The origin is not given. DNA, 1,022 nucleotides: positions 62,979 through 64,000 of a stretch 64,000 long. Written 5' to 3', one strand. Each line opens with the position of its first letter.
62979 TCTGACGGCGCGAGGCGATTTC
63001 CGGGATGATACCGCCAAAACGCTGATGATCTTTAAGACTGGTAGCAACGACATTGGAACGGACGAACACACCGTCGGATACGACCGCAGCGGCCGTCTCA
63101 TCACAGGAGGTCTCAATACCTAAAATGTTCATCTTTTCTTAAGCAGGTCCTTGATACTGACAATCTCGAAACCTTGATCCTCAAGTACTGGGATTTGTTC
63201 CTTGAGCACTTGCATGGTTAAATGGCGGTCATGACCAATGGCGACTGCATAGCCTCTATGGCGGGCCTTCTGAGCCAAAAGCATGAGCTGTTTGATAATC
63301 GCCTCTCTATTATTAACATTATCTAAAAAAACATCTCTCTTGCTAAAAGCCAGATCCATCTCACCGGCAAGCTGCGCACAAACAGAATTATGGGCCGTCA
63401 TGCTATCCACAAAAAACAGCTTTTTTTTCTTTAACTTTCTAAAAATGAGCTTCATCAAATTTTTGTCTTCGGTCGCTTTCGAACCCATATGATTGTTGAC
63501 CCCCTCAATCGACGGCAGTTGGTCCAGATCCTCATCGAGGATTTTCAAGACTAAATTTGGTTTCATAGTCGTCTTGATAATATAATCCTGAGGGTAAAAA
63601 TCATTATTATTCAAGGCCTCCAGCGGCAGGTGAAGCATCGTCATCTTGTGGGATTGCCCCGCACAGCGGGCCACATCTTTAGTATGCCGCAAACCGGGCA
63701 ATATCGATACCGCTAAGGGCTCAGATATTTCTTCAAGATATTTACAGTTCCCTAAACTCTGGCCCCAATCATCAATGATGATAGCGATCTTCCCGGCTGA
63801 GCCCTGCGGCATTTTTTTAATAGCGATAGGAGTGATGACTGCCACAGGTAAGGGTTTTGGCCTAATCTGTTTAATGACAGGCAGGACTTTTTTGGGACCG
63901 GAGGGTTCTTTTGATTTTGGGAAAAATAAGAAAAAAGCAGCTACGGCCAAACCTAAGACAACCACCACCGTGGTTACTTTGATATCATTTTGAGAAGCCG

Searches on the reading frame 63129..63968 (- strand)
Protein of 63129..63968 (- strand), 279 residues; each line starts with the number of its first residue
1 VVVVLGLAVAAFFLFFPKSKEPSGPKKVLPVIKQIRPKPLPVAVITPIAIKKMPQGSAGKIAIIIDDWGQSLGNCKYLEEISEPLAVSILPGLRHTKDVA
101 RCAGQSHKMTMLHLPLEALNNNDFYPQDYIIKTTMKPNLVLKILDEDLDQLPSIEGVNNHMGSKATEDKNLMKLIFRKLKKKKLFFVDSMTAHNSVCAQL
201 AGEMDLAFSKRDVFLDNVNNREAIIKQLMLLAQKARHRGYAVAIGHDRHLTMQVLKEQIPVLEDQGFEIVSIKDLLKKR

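Call 51: search_protein_families(library=pfam, proteins=[window:63129-63968:-], max_evalue=0.001)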
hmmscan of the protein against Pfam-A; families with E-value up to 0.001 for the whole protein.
window:63129-63968:- (279 aa): 1 family
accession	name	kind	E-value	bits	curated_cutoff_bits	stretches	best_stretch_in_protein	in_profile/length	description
PF04748.18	Polysacc_deac_2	-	1.4e-63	214.3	27.5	1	63-275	1-211/212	Divergent polysaccharide deacetylase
